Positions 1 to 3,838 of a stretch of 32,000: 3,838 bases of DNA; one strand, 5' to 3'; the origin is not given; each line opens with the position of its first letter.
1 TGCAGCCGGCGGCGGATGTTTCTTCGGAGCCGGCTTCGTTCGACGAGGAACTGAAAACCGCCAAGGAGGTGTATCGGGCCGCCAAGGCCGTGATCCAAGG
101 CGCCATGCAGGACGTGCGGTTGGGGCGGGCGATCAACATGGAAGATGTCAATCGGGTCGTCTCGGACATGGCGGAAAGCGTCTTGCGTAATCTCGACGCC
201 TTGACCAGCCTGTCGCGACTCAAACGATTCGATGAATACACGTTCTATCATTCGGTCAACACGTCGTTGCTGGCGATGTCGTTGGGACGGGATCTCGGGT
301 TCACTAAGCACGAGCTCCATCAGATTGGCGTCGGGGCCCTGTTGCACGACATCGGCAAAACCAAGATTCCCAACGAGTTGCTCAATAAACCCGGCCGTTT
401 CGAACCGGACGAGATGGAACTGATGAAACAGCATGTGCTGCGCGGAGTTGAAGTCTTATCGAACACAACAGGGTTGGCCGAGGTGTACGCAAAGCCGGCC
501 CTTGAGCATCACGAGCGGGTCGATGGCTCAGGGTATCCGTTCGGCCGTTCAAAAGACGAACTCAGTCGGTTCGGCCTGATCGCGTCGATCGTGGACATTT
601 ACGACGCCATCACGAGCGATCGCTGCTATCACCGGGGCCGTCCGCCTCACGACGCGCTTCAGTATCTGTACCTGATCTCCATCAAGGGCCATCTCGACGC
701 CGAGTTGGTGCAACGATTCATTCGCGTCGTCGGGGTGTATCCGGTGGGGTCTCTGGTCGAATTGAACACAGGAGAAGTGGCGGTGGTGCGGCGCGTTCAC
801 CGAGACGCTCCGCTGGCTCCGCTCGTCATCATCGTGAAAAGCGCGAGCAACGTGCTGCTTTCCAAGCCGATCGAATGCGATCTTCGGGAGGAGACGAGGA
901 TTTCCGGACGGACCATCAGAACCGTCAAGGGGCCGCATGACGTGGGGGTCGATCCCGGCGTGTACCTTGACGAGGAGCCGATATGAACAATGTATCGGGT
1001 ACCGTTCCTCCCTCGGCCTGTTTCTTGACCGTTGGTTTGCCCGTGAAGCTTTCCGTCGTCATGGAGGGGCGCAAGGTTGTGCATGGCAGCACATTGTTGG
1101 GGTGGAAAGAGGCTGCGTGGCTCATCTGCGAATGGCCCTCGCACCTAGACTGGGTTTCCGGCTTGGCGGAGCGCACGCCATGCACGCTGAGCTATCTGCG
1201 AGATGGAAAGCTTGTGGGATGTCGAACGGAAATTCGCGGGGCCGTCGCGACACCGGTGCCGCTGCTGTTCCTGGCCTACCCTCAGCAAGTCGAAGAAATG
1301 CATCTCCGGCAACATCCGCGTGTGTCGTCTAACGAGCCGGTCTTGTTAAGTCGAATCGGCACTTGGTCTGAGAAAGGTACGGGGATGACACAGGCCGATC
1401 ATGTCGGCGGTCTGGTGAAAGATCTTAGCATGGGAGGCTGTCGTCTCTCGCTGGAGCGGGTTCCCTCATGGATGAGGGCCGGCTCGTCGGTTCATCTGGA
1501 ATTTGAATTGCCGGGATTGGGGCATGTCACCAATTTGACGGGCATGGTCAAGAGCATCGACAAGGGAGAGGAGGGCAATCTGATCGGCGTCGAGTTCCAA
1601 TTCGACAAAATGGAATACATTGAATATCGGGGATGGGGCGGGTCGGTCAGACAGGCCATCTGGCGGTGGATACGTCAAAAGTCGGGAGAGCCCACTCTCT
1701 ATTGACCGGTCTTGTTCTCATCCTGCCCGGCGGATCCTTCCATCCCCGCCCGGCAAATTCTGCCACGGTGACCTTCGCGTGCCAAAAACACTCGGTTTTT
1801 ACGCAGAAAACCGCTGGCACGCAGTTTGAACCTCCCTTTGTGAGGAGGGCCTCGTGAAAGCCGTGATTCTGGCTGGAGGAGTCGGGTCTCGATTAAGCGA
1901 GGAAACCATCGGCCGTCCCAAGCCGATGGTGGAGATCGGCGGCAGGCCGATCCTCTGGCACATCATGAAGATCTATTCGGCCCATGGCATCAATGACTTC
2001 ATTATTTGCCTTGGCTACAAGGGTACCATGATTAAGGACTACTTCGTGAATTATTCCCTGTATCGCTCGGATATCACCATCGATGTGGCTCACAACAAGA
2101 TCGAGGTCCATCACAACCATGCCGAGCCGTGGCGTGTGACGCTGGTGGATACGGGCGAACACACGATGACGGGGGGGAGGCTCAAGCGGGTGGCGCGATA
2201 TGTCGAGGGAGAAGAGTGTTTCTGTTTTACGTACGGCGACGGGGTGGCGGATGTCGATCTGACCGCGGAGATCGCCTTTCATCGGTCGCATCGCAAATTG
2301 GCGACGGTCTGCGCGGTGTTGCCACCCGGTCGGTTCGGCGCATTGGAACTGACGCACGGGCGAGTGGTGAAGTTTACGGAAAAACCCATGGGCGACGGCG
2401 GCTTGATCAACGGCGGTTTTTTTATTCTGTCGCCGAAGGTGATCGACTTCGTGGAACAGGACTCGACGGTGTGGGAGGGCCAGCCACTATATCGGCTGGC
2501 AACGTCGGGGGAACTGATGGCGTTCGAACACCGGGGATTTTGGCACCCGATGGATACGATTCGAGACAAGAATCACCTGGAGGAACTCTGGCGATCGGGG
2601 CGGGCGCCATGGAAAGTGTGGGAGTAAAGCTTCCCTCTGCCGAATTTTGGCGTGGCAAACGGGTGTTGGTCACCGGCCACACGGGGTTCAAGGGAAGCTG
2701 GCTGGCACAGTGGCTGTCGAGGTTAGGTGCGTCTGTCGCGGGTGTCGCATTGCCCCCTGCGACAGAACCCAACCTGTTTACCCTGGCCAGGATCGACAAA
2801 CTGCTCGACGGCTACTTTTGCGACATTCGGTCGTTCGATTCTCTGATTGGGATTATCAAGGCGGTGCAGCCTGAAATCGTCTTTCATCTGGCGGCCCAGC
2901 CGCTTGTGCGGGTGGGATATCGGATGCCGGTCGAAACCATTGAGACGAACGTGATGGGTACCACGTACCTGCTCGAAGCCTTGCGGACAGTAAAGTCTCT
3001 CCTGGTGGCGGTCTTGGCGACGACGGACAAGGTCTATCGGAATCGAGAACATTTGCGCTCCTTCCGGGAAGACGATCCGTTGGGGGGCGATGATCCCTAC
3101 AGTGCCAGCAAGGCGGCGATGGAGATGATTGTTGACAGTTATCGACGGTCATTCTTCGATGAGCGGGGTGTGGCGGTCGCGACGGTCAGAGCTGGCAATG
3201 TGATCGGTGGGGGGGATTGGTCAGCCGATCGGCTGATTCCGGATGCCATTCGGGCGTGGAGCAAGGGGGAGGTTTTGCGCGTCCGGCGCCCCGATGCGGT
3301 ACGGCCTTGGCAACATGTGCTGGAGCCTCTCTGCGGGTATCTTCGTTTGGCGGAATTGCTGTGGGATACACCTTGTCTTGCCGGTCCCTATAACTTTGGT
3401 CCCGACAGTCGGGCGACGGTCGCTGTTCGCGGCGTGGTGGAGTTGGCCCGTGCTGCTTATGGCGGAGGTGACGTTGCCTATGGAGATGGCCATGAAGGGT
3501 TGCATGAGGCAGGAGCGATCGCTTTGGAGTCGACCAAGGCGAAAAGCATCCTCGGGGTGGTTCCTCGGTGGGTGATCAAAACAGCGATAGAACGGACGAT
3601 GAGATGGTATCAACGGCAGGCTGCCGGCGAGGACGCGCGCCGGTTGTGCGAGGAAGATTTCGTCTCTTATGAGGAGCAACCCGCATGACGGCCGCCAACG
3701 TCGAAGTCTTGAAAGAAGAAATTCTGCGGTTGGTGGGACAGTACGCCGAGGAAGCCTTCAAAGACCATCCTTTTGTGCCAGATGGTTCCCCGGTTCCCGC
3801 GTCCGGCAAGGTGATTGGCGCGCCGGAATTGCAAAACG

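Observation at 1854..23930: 22-kb membrane-protein-free glycan operon between a c-di-GMP brake module and fliC: candidate flagellin glycosylation island built on a CDP-3,6-dideoxyhexose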

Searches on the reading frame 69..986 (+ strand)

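Call 4: search_protein_families(library=pfam, proteins=[window:69-986:+], max_evalue=0.01)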
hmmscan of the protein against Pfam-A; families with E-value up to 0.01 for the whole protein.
window:69-986:+ (305 aa): 2 families
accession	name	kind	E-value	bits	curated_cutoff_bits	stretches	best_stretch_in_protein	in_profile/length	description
PF13487.12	HD_5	-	1.8e-25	90.1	27.2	1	30-212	2-169/170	HD domain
PF01966.28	HD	-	1.9e-15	57.6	22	1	58-180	1-115/116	HD domain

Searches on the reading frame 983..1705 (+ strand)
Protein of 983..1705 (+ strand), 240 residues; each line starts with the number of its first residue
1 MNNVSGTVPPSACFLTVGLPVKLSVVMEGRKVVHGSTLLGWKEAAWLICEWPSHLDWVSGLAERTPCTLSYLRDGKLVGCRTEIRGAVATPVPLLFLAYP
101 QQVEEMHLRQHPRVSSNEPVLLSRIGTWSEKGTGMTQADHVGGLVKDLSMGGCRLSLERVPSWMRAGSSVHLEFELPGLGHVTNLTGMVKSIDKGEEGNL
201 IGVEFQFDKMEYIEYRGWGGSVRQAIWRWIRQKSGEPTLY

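Call 4: search_protein_families(library=pfam, proteins=[window:983-1705:+], max_evalue=0.01)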
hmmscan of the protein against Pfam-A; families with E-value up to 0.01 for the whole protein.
window:983-1705:+ (240 aa): 2 families
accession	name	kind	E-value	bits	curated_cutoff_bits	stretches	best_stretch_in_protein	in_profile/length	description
PF07238.19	PilZ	-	2.9e-10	40.9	22.5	1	109-206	3-86/102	PilZ domain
PF12945.12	PilZNR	-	3.3e-10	40.4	23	1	17-100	2-85/85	Flagellar protein YcgR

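Call 35: find_encoding_contigs(protein=window:983-1705:+, flank=10000, max_places=4)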
Protein window:983-1705:+ (240 aa): 24 contigs read that carry it; 4 places shown.
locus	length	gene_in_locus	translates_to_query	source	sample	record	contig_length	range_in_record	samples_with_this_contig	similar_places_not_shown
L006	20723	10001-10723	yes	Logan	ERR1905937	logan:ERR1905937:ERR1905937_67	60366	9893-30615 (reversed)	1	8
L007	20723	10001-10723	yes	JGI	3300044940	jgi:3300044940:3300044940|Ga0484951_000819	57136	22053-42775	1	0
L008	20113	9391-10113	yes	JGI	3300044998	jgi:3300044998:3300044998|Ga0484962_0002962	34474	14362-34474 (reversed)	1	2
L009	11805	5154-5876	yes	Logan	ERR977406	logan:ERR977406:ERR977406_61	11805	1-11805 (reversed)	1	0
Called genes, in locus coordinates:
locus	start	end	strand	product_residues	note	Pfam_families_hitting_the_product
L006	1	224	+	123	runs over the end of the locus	-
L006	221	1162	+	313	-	PF16881:LIAS_N, PF04055:Radical_SAM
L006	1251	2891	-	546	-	PF02878:PGM_PMM_I, PF02879:PGM_PMM_II, PF02880:PGM_PMM_III, PF00408:PGM_PMM_IV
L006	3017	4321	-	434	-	PF00909:Ammonium_transp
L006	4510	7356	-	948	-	PF00989:PAS (faint), PF08448:PAS_4 (weak), PF00512:HisKA, PF02518:HATPase_c, PF00072:Response_reg, PF01627:Hpt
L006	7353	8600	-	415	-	PF11871:DUF3391, PF13487:HD_5, PF01966:HD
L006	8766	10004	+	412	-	PF11871:DUF3391, PF13487:HD_5, PF01966:HD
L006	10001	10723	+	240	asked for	PF12945:PilZNR, PF07238:PilZ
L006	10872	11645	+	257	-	PF00483:NTP_transferase, PF12804:NTP_transf_3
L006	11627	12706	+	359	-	PF01370:Epimerase, PF02719:Polysacc_synt_2, PF04321:RmlD_sub_bind, PF16363:GDP_Man_Dehyd, PF07993:NAD_binding_4 (weak)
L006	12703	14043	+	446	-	PF01041:DegT_DnrJ_EryC1, PF00266:Aminotran_5 (weak), PF01053:Cys_Met_Meta_PP (weak), PF01212:Beta_elim_lyase (weak)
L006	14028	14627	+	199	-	PF00908:dTDP_sugar_isom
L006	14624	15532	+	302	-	PF01370:Epimerase, PF04321:RmlD_sub_bind, PF16363:GDP_Man_Dehyd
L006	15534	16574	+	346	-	PF00535:Glycos_transf_2, PF10111:Glyco_tranf_2_2 (weak), PF13641:Glyco_tranf_2_3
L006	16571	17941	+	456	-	PF04055:Radical_SAM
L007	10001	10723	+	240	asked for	PF12945:PilZNR, PF07238:PilZ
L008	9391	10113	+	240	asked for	PF12945:PilZNR, PF07238:PilZ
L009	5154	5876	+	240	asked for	PF12945:PilZNR, PF07238:PilZ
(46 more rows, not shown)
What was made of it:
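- A phosphoglucomutase gene lies 8 kb upstream, on the other strand (call 35).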

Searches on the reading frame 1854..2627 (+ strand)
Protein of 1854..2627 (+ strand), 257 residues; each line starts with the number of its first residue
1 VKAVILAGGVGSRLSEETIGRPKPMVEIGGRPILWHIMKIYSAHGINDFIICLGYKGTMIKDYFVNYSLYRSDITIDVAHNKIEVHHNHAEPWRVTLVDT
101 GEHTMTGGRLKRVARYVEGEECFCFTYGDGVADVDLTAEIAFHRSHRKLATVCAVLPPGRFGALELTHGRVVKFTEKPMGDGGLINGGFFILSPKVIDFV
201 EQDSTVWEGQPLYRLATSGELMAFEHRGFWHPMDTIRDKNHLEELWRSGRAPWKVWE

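Call 4: search_protein_families(library=pfam, proteins=[window:1854-2627:+], max_evalue=0.01)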
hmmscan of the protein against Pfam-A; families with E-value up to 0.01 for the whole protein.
window:1854-2627:+ (257 aa): 3 families
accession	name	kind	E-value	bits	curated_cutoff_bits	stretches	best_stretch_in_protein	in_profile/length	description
PF00483.29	NTP_transferase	-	2.1e-19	70.5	21.2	1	2-204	1-193/245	Nucleotidyl transferase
PF12804.13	NTP_transf_3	-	3.4e-09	37.5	27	1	3-57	1-50/160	MobA-like NTP transferase domain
PF01128.25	IspD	-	0.0076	16.5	27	0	2-53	2-50/221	2-C-methyl-D-erythritol 4-phosphate cytidylyltransferase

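Call 6: search_protein_families(library=ncbifam, proteins=[window:1854-2627:+], max_evalue=0.001)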
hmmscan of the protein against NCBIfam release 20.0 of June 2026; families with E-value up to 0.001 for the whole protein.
window:1854-2627:+ (257 aa): 26 families (the best 25 are shown)
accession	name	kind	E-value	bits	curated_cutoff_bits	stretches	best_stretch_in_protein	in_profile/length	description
TIGR02623.1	G1P_cyt_trans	equivalog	3.5e-136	452.6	300.25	1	1-256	1-255/255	glucose-1-phosphate cytidylyltransferase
TIGR03992.1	Arch_glmU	subfamily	1.4e-24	86.7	292.1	1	1-202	1-178/393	bifunctional sugar-1-phosphate nucleotidylyltransferase/acetyltransferase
NF049965.1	GlMnHpPGnyltfHddC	equivalog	4.8e-20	72.2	300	1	1-199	1-174/221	D-glycero-D-manno-heptose 1-phosphate guanosyltransferase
NF052502.1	man1P_GTase_Rv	exception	2.3e-19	69.4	440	1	2-236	2-220/352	mannose-1-phosphate guanylyltransferase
NF041313.1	UDPGP_AglF_Halo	equivalog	7.4e-16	58.3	400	1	1-82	1-79/234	UTP--glucose-1-phosphate uridylyltransferase AglF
NF045761.1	NAMPUrTaseMurU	equivalog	7.3e-15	55.4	250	1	1-237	1-218/226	N-acetylmuramate alpha-1-phosphate uridylyltransferase MurU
NF041173.1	Sug_nt_acttase_Thmprot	equivalog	2.5e-14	53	600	1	1-205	1-181/405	bifunctional sugar-1-phosphate nucleotidylyltransferase/acetyltransferase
TIGR01208.1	rmlA_long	equivalog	6.4e-13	48.3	320.25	1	2-202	1-184/353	glucose-1-phosphate thymidylyltransferase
NF041135.1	IPPtranDIPPsyn_Thcocales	equivalog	1.2e-11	44.3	580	1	1-66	1-62/419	bifunctional L-myo-inositol-1-phosphate cytidylyltransferase/CDP-L-myo-inositol myo-inositolphosphotransferase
TIGR01099.1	galU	equivalog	9.7e-07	28.6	326.8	1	1-133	2-133/261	UTP--glucose-1-phosphate uridylyltransferase GalU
NF045665.1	NTPtran_DVU1551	equivalog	2.2e-06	26.9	315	1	1-66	1-61/359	DVU_1551 family NTP transferase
NF003670.0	PRK05293.1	equivalog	3.6e-06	26.2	470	1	3-237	7-249/382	glucose-1-phosphate adenylyltransferase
TIGR02091.1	glgC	equivalog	5e-06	25.8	424.9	1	2-180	2-178/364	glucose-1-phosphate adenylyltransferase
NF001947.0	PRK00725.1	subfamily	6.3e-06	25.2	470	1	3-178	19-193/426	glucose-1-phosphate adenylyltransferase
TIGR01173.1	glmU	equivalog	1.9e-05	23.7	366.85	1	1-68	1-65/452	bifunctional UDP-N-acetylglucosamine diphosphorylase/glucosamine-1-phosphate N-acetyltransferase GlmU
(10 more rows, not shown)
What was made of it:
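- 1854..2627 (+): rfbF, glucose-1-phosphate cytidylyltransferase (257 aa). TIGR02623, 452.6 bits (cut-off 300.25) (call 6)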

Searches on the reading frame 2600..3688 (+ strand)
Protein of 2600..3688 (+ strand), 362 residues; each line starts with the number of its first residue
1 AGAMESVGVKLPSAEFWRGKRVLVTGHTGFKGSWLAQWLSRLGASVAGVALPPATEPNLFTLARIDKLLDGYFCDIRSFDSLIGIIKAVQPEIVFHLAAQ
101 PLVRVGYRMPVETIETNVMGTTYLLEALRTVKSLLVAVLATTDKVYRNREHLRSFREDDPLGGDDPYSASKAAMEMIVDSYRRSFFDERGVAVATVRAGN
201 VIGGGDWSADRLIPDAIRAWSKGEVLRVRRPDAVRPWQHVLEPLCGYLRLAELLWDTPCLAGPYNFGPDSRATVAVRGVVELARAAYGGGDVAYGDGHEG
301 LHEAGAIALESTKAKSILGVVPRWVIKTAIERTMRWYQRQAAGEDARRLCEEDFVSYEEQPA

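Call 4: search_protein_families(library=pfam, proteins=[window:2600-3688:+], max_evalue=0.01)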
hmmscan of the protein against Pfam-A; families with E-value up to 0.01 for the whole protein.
window:2600-3688:+ (362 aa): 5 families
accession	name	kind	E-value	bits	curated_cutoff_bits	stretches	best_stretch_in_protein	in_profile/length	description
PF16363.11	GDP_Man_Dehyd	-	1.4e-32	113.9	27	1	23-242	1-228/332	GDP-mannose 4,6 dehydratase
PF01370.27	Epimerase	-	4.5e-32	111.8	20.9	1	22-241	1-215/240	NAD dependent epimerase/dehydratase family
PF02719.21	Polysacc_synt_2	-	1e-12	48.3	20.2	1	22-233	1-199/293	Polysaccharide biosynthesis protein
PF04321.23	RmlD_sub_bind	-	4.5e-08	32.9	27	1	21-182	2-140/287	RmlD substrate binding domain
PF07993.18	NAD_binding_4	-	1.7e-06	27.8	20.1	1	92-203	90-209/258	Male sterility protein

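Call 6: search_protein_families(library=ncbifam, proteins=[window:2600-3688:+], max_evalue=0.001)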
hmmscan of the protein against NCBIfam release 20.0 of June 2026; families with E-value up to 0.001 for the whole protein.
window:2600-3688:+ (362 aa): 17 families
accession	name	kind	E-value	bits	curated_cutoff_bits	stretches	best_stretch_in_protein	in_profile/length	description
TIGR02622.1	CDP_4_6_dhtase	equivalog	1.2e-131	439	278.45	1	16-357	1-351/352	CDP-glucose 4,6-dehydratase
TIGR01181.1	dTDP_gluc_dehyt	equivalog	4.1e-27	95.1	365.1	1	21-340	1-314/321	dTDP-glucose 4,6-dehydratase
TIGR04180.1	EDH_00030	hypoth_equivalog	1.1e-19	70.7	475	1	22-223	1-196/297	NAD-dependent 4,6-dehydratase LegB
TIGR01179.1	galE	equivalog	2.4e-14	52.9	262.3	1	21-203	1-178/332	UDP-glucose 4-epimerase GalE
TIGR01472.1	gmd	equivalog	4.8e-14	52.3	415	1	21-185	2-173/342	GDP-mannose 4,6-dehydratase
NF007582.0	PRK10217.1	equivalog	9e-14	51.3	698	1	20-228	2-216/355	dTDP-glucose 4,6-dehydratase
NF007490.0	PRK10084.1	subfamily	5.1e-13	48.7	649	1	21-240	2-236/361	dTDP-glucose 4,6-dehydratase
TIGR03466.1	HpnA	hypoth_equivalog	1.5e-08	34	367.65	1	21-178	2-152/327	hopanoid-associated sugar epimerase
NF043036.1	ErythonDh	equivalog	7.8e-08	31.9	325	1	21-196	2-179/321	D-erythronate dehydrogenase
NF007956.0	PRK10675.1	subfamily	8.8e-07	28.3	394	1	21-184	2-166/338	UDP-glucose 4-epimerase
TIGR04130.1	FnlA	equivalog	4.7e-06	25.7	730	1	68-147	53-130/337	UDP-N-acetylglucosamine 4,6-dehydratase/5-epimerase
TIGR01214.1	rmlD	equivalog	4.9e-06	25.9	224.05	1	21-183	1-140/285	dTDP-4-dehydrorhamnose reductase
TIGR01746.1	Thioester-redct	subfamily_domain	8.8e-06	25.2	213.35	1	115-204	110-198/371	thioester reductase domain-containing protein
NF011728.1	PRK15181.1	equivalog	8.5e-05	21.7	760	0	19-194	15-193/348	Vi polysaccharide biosynthesis UDP-N-acetylglucosaminuronic acid C-4 epimerase TviC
NF042423.1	oxyalk_red_Shew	equivalog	0.00012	21.3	580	1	20-178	9-156/331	2-alkyl-3-oxoalkanoate reductase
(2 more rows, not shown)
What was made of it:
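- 2609..3688 (+): rfbG, CDP-glucose 4,6-dehydratase (359 aa). TIGR02622, 439 bits (cut-off 278.45) (call 6).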
